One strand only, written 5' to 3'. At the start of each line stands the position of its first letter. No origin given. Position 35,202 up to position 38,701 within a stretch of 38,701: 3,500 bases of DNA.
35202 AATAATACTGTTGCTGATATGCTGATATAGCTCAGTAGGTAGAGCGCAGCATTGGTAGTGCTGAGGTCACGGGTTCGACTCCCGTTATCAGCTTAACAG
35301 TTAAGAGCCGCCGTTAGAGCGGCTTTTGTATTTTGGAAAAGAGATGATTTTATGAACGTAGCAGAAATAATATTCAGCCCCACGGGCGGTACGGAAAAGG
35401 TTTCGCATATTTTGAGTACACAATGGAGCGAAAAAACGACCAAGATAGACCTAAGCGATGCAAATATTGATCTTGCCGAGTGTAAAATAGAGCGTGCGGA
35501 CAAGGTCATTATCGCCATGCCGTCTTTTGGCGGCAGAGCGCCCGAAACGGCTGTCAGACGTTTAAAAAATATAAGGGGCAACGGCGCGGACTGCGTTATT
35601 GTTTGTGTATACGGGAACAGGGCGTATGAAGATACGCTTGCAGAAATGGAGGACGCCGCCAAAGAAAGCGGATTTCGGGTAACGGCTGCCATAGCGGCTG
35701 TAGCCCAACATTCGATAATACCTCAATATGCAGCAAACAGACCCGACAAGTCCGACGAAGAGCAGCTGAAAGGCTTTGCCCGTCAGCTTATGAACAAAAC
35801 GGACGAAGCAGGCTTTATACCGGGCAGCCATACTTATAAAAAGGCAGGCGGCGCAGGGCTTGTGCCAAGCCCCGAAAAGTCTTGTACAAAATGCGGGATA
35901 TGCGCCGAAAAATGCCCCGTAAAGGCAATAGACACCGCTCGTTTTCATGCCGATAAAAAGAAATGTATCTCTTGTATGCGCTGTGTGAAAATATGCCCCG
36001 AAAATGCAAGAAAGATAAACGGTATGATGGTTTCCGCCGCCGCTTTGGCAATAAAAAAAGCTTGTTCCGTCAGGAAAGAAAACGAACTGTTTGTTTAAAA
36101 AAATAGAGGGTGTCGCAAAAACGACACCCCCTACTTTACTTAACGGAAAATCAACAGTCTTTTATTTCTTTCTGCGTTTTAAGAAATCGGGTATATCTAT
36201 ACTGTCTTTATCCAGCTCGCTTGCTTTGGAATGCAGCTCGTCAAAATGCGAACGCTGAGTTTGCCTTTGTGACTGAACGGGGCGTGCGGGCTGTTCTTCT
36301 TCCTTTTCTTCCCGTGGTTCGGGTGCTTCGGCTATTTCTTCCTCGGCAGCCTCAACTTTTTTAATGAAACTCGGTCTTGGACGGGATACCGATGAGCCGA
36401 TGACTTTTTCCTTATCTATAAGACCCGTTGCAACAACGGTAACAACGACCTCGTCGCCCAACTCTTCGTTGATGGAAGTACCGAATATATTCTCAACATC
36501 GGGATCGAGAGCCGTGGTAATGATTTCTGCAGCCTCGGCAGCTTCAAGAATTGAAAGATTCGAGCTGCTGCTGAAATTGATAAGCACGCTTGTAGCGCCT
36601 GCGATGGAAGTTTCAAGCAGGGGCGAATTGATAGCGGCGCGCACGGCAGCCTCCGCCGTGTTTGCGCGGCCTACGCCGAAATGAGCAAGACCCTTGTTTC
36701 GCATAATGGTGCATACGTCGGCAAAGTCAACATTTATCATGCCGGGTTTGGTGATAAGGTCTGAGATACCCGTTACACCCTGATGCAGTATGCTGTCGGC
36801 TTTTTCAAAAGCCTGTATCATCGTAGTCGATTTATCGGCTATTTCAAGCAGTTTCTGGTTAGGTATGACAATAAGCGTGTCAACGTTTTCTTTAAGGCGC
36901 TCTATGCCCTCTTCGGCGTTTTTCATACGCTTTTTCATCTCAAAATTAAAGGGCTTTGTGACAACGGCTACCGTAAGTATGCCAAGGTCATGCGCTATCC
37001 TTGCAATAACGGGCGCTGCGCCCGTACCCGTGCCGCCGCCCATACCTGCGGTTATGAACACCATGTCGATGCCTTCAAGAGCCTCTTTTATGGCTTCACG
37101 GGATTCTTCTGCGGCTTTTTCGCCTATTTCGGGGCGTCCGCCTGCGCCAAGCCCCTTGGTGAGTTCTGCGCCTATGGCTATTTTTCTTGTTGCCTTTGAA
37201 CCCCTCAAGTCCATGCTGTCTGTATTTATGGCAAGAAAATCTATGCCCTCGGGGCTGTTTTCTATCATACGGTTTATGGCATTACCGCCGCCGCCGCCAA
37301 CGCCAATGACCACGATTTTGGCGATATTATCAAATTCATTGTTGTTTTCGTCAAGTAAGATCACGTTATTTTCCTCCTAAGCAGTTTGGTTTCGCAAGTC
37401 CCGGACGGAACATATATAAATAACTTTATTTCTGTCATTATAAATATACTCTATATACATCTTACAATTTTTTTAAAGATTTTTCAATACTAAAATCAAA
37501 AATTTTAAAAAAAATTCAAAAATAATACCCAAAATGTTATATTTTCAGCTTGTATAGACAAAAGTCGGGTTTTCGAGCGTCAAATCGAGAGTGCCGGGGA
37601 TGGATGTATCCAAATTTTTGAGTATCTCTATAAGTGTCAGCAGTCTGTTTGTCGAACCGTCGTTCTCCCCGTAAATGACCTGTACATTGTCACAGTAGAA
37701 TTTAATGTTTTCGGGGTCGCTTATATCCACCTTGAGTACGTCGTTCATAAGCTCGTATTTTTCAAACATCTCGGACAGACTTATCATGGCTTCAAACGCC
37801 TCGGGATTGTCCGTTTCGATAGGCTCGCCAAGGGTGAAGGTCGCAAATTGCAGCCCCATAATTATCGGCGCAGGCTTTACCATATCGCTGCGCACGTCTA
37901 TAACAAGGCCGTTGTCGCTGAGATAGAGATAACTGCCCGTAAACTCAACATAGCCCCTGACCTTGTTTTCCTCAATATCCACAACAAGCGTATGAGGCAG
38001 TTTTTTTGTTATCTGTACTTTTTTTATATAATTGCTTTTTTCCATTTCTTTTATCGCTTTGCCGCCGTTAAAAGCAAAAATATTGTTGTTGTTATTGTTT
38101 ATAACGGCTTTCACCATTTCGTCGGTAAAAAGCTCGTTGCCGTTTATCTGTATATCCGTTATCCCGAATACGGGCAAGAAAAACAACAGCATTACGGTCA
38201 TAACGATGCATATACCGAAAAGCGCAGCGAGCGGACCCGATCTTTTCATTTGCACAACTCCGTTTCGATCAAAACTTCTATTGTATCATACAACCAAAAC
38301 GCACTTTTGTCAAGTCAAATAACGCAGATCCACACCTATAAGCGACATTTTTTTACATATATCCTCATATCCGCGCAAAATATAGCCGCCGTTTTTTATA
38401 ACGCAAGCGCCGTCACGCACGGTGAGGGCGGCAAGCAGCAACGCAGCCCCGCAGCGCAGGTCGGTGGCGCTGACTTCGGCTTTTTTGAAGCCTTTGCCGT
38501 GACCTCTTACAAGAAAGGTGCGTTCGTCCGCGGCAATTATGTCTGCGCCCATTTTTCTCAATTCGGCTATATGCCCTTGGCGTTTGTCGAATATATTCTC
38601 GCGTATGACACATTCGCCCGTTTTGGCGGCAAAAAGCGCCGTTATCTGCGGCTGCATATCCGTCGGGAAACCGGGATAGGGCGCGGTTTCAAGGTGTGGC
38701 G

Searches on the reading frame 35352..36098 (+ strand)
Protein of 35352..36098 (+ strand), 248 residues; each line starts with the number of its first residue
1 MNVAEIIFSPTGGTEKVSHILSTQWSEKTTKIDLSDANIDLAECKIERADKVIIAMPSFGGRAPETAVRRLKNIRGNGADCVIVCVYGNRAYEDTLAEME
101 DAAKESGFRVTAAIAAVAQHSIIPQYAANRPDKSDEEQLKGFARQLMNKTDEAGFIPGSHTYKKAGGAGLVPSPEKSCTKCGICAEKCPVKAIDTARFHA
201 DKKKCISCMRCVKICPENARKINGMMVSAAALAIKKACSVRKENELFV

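Call 46: search_protein_families(library=pfam, proteins=[window:35352-36098:+], max_evalue=0.0001)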
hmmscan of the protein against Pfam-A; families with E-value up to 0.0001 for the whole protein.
window:35352-36098:+ (248 aa): 7 families
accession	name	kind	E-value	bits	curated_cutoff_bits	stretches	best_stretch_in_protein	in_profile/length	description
PF00037.32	Fer4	-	1.6e-09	37.6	21.1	2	201-220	4-23/24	4Fe-4S binding domain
PF12837.12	Fer4_6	-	8.5e-09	35.4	25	1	199-219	3-23/24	4Fe-4S binding domain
PF12838.12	Fer4_7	-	9.3e-09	36.1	27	1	177-219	1-52/52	4Fe-4S dicluster domain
PF13237.11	Fer4_10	-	6.3e-08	32.9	25.5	1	176-216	7-53/53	4Fe-4S dicluster domain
PF13187.11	Fer4_9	-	2e-07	31.3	27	1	178-219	2-51/52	4Fe-4S dicluster domain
PF13484.11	Fer4_16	-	1.7e-06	29.1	30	0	178-207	2-31/66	4Fe-4S double cluster binding domain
PF12798.12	Fer4_3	-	9.3e-05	23.4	27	0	205-219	1-15/15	4Fe-4S binding domain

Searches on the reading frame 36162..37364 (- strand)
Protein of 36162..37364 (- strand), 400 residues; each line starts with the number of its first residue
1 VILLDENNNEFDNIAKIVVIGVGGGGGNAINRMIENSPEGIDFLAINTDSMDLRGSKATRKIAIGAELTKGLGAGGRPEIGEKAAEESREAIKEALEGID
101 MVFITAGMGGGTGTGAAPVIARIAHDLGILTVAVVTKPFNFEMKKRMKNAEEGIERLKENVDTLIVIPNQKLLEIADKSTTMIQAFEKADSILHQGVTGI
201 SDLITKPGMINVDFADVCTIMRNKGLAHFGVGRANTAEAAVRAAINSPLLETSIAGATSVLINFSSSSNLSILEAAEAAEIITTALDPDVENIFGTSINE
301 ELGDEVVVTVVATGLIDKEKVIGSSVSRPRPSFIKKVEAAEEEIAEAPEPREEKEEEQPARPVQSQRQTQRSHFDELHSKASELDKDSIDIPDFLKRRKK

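Call 46: search_protein_families(library=pfam, proteins=[window:36162-37364:-], max_evalue=0.0001)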
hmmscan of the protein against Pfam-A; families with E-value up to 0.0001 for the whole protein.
window:36162-37364:- (400 aa): 2 families
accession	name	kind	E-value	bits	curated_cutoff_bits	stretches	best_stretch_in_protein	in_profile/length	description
PF00091.31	Tubulin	-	1.3e-54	185.8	33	1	16-176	1-189/190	Tubulin/FtsZ family, GTPase domain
PF12327.13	FtsZ_C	-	2.8e-24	85.7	27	1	225-315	1-94/95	FtsZ family, C-terminal domain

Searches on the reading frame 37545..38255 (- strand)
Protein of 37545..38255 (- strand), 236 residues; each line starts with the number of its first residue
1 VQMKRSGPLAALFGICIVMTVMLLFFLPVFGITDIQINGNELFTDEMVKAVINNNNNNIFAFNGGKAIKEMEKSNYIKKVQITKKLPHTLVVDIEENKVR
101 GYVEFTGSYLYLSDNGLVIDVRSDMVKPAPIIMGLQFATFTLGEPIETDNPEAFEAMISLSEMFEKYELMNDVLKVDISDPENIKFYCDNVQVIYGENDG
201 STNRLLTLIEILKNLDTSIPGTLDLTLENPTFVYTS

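Call 46: search_protein_families(library=pfam, proteins=[window:37545-38255:-], max_evalue=0.0001)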
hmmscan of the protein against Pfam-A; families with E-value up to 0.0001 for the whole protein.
window:37545-38255:- (236 aa): 1 family
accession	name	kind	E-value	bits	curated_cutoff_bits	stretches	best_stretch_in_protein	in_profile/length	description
PF08478.15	POTRA_1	-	9.1e-11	42.3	23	1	31-96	2-68/69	POTRA domain, FtsQ-type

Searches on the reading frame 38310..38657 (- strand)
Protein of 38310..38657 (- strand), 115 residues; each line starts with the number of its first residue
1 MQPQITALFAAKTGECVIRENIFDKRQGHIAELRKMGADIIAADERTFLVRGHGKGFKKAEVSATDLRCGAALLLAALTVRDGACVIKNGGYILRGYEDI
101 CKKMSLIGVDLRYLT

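Call 46: search_protein_families(library=pfam, proteins=[window:38310-38657:-], max_evalue=0.0001)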
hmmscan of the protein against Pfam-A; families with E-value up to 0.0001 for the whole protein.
window:38310-38657:- (115 aa): 1 family
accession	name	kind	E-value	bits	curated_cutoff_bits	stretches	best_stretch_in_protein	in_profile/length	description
PF00275.25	EPSP_synthase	-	8.4e-14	51.5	22.8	1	4-104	318-417/417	EPSP synthase (3-phosphoshikimate 1-carboxyvinyltransferase)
